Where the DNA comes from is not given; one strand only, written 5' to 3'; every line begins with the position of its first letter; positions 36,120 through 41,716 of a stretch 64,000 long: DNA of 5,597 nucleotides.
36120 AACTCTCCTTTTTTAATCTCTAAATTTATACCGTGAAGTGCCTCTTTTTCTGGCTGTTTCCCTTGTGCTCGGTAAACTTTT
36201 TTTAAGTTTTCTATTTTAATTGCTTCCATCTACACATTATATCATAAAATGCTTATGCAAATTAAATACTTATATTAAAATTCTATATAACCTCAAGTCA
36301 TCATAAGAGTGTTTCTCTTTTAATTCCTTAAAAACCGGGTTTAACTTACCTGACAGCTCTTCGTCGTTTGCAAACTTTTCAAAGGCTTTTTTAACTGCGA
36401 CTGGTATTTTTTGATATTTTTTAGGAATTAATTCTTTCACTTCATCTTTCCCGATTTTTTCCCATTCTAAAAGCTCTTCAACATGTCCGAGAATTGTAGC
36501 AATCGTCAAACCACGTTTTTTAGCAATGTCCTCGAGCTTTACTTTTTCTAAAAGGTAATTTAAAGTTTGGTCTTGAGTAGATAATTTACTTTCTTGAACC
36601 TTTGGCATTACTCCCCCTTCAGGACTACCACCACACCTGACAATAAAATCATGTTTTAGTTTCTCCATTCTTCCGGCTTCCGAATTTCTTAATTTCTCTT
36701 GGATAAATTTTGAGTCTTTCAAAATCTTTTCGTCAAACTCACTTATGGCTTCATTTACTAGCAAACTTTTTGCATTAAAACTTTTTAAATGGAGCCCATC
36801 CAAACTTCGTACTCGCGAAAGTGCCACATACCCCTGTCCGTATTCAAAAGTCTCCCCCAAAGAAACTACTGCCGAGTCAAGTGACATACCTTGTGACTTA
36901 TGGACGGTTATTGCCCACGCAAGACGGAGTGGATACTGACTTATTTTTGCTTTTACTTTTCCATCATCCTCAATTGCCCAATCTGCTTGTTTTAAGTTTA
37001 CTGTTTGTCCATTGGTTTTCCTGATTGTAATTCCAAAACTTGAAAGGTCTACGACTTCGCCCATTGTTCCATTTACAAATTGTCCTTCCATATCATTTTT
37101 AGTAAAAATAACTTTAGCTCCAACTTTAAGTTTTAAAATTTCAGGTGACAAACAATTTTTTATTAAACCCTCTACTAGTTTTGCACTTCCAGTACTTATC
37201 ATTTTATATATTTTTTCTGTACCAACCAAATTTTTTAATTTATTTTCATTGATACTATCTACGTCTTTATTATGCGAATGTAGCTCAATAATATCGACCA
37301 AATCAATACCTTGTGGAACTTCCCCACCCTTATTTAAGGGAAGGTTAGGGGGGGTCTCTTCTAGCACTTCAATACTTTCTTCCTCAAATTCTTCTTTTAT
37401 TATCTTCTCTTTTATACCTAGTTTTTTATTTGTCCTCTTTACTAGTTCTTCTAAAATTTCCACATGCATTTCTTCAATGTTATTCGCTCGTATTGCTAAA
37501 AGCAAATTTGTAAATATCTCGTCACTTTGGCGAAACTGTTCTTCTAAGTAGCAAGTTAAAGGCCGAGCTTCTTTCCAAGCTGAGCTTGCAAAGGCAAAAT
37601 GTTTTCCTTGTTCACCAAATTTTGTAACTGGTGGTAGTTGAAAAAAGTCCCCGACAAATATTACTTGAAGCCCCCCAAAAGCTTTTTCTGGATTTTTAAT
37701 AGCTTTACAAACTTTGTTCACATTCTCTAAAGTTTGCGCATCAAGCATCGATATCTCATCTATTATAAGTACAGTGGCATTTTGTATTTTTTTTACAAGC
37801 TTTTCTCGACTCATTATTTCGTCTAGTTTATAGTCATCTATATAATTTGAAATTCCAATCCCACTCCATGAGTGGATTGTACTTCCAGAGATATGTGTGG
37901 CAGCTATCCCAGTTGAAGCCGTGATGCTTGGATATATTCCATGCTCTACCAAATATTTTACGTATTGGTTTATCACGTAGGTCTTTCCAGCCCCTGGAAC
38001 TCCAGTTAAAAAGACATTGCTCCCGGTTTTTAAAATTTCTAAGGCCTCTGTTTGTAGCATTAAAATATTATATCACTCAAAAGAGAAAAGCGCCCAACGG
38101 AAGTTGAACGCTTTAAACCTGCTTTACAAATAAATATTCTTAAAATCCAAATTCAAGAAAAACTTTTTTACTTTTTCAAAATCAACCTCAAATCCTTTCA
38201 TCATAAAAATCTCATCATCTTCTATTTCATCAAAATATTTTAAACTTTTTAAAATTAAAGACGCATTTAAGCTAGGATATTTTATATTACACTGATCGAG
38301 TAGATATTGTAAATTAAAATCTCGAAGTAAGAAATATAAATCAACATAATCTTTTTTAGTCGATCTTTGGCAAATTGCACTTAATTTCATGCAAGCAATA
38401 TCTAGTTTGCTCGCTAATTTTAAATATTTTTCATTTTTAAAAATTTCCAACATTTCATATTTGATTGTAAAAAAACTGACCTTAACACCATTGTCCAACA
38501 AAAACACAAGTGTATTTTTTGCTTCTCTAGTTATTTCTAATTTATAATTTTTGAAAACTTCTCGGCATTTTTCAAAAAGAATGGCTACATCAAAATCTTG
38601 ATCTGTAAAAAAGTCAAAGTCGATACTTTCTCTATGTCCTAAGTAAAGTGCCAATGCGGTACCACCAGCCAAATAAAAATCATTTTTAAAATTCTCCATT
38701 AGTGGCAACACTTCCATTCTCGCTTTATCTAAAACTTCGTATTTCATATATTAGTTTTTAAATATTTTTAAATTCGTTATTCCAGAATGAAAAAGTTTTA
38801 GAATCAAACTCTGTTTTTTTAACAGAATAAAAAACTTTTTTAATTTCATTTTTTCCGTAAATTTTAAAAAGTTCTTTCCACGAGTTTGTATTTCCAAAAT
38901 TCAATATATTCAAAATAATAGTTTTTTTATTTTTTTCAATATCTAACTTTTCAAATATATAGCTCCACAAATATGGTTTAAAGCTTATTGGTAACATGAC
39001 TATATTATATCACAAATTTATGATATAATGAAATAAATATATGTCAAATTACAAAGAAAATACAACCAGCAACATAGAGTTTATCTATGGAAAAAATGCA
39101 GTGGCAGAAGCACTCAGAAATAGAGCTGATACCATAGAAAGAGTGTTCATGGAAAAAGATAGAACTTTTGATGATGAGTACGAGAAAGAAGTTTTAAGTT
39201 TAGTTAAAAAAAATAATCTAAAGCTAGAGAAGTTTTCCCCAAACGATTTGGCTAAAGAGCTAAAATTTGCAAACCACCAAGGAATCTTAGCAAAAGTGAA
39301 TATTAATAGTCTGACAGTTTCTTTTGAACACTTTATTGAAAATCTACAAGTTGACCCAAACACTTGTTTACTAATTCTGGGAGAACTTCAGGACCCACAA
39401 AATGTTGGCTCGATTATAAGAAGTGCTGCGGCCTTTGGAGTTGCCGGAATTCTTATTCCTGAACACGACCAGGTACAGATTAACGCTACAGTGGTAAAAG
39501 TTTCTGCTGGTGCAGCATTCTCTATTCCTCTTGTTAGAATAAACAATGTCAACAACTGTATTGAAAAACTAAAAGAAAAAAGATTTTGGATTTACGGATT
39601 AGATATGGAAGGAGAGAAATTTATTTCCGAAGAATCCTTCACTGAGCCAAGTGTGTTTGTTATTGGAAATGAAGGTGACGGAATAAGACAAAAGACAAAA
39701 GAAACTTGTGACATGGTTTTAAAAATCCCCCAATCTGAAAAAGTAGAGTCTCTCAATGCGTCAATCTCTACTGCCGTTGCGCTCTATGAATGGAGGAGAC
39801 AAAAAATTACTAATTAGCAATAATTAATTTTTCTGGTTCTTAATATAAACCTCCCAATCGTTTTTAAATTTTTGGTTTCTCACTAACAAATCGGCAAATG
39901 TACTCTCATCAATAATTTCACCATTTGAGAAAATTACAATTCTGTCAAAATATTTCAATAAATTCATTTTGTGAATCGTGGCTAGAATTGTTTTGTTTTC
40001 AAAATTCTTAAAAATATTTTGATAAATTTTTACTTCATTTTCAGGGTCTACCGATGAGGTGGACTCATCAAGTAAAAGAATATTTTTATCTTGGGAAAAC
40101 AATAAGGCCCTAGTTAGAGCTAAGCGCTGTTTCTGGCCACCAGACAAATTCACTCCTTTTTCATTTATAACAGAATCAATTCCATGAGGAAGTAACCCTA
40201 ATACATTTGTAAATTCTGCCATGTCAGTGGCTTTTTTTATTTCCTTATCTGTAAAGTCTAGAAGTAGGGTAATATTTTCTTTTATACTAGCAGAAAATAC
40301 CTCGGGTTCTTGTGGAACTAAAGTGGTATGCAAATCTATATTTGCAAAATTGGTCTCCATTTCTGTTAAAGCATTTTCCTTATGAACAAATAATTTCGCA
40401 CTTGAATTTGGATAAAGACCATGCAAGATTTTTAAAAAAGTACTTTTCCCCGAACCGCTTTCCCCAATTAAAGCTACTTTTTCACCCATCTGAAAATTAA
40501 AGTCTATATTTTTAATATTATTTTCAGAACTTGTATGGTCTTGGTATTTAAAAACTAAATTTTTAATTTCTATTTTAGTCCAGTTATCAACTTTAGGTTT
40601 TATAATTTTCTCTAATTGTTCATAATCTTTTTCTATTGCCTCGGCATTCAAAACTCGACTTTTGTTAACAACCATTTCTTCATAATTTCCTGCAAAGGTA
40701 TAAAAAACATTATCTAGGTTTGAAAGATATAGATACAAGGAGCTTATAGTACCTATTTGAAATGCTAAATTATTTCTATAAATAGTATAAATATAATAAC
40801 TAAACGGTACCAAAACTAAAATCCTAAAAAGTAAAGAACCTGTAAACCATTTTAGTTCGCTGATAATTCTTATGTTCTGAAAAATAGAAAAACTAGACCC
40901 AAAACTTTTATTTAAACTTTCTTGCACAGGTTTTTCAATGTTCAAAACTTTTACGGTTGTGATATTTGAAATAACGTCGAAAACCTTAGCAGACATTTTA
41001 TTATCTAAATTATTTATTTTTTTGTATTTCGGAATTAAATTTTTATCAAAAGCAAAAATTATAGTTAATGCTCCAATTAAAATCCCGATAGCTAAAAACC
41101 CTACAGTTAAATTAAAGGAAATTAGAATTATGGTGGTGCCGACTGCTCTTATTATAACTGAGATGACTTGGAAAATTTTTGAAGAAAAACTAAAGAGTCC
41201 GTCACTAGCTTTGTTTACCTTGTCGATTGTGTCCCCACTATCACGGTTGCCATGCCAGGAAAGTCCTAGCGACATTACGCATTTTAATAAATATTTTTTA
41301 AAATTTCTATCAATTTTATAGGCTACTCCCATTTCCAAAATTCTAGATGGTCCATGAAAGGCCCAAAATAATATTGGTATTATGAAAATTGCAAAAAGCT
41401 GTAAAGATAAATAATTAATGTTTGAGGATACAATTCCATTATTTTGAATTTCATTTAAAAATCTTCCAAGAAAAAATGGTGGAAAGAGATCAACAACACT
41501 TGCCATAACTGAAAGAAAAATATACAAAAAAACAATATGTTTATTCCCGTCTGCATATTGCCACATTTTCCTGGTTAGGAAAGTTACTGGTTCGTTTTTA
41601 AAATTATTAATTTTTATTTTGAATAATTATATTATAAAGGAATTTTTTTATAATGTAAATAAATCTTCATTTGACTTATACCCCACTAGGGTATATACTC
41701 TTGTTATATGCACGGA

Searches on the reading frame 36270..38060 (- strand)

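Call 72: search_protein_families(library=pfam, proteins=[window:36270-38060:-], max_evalue=0.0001)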
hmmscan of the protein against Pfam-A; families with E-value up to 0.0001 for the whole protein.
window:36270-38060:- (596 aa): 10 families
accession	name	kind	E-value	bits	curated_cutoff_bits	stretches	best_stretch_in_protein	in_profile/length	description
PF05970.20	PIF1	-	7.8e-37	127.4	25.9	1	11-194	20-216/223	PIF1-like helicase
PF13604.12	AAA_30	-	5.7e-16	59.2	27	1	3-198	6-175/191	AAA domain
PF13245.12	AAA_19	-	8.9e-16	58.7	25.1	1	3-146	1-133/134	AAA domain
PF14493.12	HTH_40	-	8.9e-13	48.8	27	1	495-593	1-89/89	Helix-turn-helix domain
PF13401.12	AAA_22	-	2.7e-07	31.4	27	1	12-137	4-122/130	AAA domain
PF09848.15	SLFN-g3_helicase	-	6.2e-06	26.2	24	0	15-179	3-162/354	Schlafen group 3, DNA/RNA helicase domain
PF07728.20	AAA_5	-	1.3e-05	25.7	22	0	15-117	1-89/139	AAA domain (dynein-related subfamily)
PF02689.20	Herpes_Helicase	-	4.8e-05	22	27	0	371-448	720-800/808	Helicase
PF21530.3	Pif1_2B_dom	-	5.9e-05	23.1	23.9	0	297-339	4-47/47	DNA helicase Pif1, 2B domain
PF13191.12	AAA_16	-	6.8e-05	23.9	32.6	0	6-43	15-54/167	AAA ATPase domain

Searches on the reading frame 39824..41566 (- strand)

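Call 72: search_protein_families(library=pfam, proteins=[window:39824-41566:-], max_evalue=0.0001)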
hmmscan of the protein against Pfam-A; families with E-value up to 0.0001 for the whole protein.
window:39824-41566:- (580 aa): 4 families
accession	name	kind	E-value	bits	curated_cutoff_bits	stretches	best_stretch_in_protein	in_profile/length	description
PF00005.33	ABC_tran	-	5.6e-24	85.7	25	1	352-504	2-137/137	ABC transporter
PF00664.28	ABC_membrane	-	2.4e-13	50.8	28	1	12-281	1-270/274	ABC transporter transmembrane region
PF13304.12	AAA_21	-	1.8e-06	28.7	27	0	365-384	3-22/304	AAA domain, putative AbiEii toxin, Type IV TA system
PF02463.25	SMC_N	-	4.1e-06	26.8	40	1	354-544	18-209/220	RecF/RecN/SMC N terminal domain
